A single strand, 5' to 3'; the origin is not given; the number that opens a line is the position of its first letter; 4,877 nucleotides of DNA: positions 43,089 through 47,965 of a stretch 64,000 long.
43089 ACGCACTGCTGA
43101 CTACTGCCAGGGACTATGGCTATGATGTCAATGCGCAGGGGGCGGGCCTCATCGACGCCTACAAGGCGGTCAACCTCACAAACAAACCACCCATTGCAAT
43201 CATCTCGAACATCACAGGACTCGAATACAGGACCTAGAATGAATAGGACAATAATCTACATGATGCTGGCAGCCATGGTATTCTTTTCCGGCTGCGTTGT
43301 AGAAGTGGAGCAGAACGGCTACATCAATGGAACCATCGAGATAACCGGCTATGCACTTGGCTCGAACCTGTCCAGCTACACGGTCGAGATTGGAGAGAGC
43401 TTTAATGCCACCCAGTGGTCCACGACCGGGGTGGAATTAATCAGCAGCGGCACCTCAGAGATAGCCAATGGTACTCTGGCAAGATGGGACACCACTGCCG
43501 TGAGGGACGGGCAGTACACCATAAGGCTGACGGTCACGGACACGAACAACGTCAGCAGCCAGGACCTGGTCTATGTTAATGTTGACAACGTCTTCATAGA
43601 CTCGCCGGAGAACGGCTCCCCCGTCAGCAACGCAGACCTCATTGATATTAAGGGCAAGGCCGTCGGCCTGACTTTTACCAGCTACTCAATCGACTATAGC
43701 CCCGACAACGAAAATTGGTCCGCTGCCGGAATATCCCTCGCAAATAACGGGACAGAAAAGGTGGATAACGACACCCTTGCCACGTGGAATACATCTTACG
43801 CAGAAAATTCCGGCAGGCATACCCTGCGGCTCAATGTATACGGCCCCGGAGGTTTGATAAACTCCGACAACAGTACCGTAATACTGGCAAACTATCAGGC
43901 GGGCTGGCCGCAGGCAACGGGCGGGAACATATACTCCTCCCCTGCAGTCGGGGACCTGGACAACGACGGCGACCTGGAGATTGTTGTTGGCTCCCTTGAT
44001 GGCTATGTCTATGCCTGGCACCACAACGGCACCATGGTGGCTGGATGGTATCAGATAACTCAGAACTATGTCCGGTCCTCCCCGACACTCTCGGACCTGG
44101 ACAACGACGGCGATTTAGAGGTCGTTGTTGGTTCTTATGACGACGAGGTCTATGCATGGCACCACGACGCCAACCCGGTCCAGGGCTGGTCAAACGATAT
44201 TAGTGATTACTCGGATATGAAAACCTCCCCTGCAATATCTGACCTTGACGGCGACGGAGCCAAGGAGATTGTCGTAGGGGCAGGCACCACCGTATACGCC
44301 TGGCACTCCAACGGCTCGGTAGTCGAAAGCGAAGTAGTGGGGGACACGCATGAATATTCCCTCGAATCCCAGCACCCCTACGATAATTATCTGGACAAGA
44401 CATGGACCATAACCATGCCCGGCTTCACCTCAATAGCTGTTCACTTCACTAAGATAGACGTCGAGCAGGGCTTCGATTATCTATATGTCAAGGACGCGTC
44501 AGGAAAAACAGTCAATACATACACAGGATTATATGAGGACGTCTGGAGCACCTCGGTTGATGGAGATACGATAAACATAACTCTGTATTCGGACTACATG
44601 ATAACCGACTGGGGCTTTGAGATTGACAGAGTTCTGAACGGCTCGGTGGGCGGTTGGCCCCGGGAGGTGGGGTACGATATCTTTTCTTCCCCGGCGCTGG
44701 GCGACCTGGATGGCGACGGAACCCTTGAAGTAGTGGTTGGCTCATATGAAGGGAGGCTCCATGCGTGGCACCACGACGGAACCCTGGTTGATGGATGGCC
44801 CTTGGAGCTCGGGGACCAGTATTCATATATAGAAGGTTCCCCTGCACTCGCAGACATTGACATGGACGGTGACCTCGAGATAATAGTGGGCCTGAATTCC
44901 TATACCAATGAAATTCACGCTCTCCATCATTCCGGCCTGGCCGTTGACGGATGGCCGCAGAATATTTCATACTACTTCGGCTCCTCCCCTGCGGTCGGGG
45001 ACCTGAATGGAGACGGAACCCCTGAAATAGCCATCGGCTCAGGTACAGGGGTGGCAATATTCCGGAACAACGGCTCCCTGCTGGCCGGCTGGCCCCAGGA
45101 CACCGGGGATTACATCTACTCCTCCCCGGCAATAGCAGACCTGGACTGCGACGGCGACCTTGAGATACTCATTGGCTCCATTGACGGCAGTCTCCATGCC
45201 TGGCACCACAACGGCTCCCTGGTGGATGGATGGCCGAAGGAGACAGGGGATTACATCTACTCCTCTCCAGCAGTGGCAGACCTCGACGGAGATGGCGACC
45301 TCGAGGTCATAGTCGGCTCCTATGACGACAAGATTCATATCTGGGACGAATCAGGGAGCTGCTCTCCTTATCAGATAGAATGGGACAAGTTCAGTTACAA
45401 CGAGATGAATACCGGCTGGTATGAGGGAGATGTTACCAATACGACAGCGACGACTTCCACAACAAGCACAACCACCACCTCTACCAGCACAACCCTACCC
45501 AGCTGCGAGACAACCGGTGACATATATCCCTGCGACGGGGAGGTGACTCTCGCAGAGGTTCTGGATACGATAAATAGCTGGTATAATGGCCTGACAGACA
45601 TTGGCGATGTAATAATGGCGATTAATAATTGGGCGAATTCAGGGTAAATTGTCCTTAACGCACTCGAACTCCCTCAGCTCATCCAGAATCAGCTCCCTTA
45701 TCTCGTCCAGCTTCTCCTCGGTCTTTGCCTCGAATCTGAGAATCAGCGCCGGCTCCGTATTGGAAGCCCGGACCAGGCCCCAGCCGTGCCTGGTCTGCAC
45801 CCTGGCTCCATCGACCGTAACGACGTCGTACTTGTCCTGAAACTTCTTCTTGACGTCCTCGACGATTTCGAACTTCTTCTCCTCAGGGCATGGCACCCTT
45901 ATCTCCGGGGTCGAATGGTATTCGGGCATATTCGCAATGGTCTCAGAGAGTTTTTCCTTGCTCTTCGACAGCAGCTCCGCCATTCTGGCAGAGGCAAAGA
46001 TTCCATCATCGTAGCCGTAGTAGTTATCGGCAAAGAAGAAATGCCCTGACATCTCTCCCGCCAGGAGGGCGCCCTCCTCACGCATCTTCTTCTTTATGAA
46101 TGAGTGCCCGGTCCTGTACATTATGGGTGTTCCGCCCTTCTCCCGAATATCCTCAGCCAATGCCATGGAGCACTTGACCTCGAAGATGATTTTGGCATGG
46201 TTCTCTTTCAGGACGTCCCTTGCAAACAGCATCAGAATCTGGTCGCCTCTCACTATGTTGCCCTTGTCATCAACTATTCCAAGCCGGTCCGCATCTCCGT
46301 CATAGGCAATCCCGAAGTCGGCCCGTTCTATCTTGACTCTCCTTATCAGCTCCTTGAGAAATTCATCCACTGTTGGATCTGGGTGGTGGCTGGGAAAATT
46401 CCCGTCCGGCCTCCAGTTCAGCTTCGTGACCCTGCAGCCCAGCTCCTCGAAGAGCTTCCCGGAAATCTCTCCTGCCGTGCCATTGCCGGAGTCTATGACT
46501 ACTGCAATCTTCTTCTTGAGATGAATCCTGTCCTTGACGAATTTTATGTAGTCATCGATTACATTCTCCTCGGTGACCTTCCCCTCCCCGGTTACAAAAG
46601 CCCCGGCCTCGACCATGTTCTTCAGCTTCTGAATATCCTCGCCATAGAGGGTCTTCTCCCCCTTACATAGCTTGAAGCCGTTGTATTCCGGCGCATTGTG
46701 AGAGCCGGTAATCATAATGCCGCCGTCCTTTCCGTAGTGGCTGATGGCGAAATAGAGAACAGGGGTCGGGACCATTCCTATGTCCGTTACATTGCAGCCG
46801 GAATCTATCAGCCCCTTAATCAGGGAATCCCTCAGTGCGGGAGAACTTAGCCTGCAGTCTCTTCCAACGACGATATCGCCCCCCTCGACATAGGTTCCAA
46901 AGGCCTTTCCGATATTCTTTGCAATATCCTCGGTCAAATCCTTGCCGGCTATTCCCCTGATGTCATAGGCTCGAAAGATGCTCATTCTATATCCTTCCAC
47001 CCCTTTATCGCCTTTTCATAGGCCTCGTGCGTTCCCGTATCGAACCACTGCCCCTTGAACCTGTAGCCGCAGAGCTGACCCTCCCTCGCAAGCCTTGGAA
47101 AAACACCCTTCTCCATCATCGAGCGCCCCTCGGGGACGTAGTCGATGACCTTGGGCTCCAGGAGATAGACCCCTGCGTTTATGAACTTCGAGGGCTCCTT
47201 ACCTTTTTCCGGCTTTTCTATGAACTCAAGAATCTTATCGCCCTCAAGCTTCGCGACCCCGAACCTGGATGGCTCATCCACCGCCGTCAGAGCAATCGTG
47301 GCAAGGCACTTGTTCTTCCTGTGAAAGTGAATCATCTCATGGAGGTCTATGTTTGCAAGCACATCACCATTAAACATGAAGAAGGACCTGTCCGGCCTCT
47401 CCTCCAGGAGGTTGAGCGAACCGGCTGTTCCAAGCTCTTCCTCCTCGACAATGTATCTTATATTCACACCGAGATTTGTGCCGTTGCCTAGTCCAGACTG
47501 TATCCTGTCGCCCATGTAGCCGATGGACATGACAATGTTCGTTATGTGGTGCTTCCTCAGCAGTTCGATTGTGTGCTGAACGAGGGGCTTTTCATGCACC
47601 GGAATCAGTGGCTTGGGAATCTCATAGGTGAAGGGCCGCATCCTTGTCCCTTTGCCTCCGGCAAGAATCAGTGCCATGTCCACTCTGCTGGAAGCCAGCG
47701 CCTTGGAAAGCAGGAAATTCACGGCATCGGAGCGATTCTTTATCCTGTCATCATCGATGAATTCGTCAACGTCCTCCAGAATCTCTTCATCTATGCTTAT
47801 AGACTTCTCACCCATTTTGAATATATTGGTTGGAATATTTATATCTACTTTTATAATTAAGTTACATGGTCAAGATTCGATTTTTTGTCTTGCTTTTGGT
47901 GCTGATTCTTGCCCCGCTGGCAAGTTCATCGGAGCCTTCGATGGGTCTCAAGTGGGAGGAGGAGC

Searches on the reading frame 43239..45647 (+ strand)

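Call 4: search_protein_families(library=pfam, proteins=[window:43239-45647:+], max_evalue=0.01)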
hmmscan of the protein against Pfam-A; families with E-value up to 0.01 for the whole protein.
window:43239-45647:+ (802 aa): 10 families
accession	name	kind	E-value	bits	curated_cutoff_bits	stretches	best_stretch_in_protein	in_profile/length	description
PF13517.12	FG-GAP_3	-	7e-41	139.1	26.9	6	489-550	1-61/61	FG-GAP-like repeat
PF01839.29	FG-GAP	-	2.1e-29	101.3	22.1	4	580-604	1-25/37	FG-GAP repeat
PF13570.13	Beta-prop_ACSF4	-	1.4e-19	71.1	133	2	496-763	62-285/329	Beta-alanine-activating enzyme, beta-propeller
PF14783.12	BBS2_Mid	-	8.8e-16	58.4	27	0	678-705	3-30/108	Ciliary BBSome complex subunit 2, middle region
PF25292.1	Beta-prop_CGLA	-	2.9e-09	37.3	26.8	1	631-721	35-120/316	Lambda-carrageenase beta-propeller domain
PF15907.11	Itfg2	-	2e-05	24.5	27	0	679-742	80-141/330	Integrin-alpha FG-GAP repeat-containing protein 2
PF22352.2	K319L-like_PKD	-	0.00017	22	27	1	54-115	27-84/84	K319L-like, PKD domain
PF00431.26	CUB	-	0.00029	21.6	21.4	1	374-462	14-108/110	CUB domain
PF18346.7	SH3_15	-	0.0017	19.1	24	0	266-297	24-53/67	Mind bomb SH3 repeat domain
PF14779.12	BBS1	-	0.0034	17.3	27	0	536-611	20-96/254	Ciliary BBSome complex subunit 1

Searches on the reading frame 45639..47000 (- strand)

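Call 4: search_protein_families(library=pfam, proteins=[window:45639-47000:-], max_evalue=0.01)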
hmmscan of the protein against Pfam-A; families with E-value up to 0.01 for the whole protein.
window:45639-47000:- (453 aa): 4 families
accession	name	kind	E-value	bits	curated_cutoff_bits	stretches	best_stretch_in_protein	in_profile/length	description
PF02878.22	PGM_PMM_I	-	5e-38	130.4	22.5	1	8-133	3-134/138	Phosphoglucomutase/phosphomannomutase, alpha/beta/alpha domain I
PF02880.22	PGM_PMM_III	-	1.2e-27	96.8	20.7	1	252-360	2-114/115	Phosphoglucomutase/phosphomannomutase, alpha/beta/alpha domain III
PF02879.22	PGM_PMM_II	-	3.9e-26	92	29.3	1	150-247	2-103/103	Phosphoglucomutase/phosphomannomutase, alpha/beta/alpha domain II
PF00408.26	PGM_PMM_IV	-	5.1e-16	58.9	23.1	1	366-440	1-67/68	Phosphoglucomutase/phosphomannomutase, C-terminal domain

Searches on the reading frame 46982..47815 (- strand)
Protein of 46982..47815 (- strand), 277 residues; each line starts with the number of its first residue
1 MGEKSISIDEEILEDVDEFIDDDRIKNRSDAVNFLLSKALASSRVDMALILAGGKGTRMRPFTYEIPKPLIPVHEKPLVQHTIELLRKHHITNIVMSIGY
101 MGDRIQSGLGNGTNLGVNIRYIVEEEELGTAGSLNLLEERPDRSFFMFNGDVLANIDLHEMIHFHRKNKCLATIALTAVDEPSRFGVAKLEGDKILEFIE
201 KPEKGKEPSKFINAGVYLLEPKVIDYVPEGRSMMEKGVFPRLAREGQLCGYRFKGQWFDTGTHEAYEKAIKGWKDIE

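Call 4: search_protein_families(library=pfam, proteins=[window:46982-47815:-], max_evalue=0.01)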
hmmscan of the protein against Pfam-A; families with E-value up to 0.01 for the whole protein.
window:46982-47815:- (277 aa): 3 families
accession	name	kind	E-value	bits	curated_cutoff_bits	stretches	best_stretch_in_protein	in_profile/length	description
PF00483.29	NTP_transferase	-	1.4e-47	162.8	21.2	1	48-271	2-240/245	Nucleotidyl transferase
PF12804.13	NTP_transf_3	-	4.7e-11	43.6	27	1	48-152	1-96/160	MobA-like NTP transferase domain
PF01128.25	IspD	-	0.0073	16.5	27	0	48-98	3-51/221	2-C-methyl-D-erythritol 4-phosphate cytidylyltransferase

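Call 7: search_protein_families(library=ncbifam, proteins=[window:46982-47815:-], max_evalue=0.001)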
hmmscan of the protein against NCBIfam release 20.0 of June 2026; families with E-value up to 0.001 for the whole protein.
window:46982-47815:- (277 aa): 40 families (the best 25 are shown)
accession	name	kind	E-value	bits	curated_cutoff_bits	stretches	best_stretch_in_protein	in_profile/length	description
NF052502.1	man1P_GTase_Rv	exception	1.9e-51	175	440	1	48-268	3-225/352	mannose-1-phosphate guanylyltransferase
TIGR03992.1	Arch_glmU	subfamily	1.7e-44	152.3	292.1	1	48-261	3-215/393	bifunctional sugar-1-phosphate nucleotidylyltransferase/acetyltransferase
TIGR01208.1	rmlA_long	equivalog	2.5e-43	148.4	320.25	1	48-269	2-230/353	glucose-1-phosphate thymidylyltransferase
NF045761.1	NAMPUrTaseMurU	equivalog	5.9e-41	140.8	250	1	48-268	3-222/226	N-acetylmuramate alpha-1-phosphate uridylyltransferase MurU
TIGR02623.1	G1P_cyt_trans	equivalog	1.1e-35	123.3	300.25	2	131-264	107-236/255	glucose-1-phosphate cytidylyltransferase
NF041313.1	UDPGP_AglF_Halo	equivalog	1.5e-31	109.7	400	1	48-225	3-180/234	UTP--glucose-1-phosphate uridylyltransferase AglF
NF049965.1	GlMnHpPGnyltfHddC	equivalog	1.3e-28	100.2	300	1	48-225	3-173/221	D-glycero-D-manno-heptose 1-phosphate guanosyltransferase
NF041173.1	Sug_nt_acttase_Thmprot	equivalog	4.8e-26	91.6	600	1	48-229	3-178/405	bifunctional sugar-1-phosphate nucleotidylyltransferase/acetyltransferase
TIGR01207.1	rmlA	equivalog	5.4e-23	81.5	360.65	1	49-269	3-232/286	glucose-1-phosphate thymidylyltransferase RfbA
TIGR02091.1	glgC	equivalog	5.2e-20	71.8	424.9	1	133-267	104-253/364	glucose-1-phosphate adenylyltransferase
NF003670.0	PRK05293.1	equivalog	2e-19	69.8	470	2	142-269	118-254/382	glucose-1-phosphate adenylyltransferase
TIGR01099.1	galU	equivalog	6.6e-18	65.2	326.8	2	142-268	120-260/261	UTP--glucose-1-phosphate uridylyltransferase GalU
NF012024.0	PRK15480.1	equivalog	3.3e-17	62.5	588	1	48-267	6-234/292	glucose-1-phosphate thymidylyltransferase RfbA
TIGR01173.1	glmU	equivalog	1.1e-16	60.7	366.85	1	48-222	3-175/452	bifunctional UDP-N-acetylglucosamine diphosphorylase/glucosamine-1-phosphate N-acetyltransferase GlmU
NF010934.1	PRK14354.1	equivalog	3.7e-16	58.7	450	1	47-222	1-175/447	bifunctional UDP-N-acetylglucosamine diphosphorylase/glucosamine-1-phosphate N-acetyltransferase GlmU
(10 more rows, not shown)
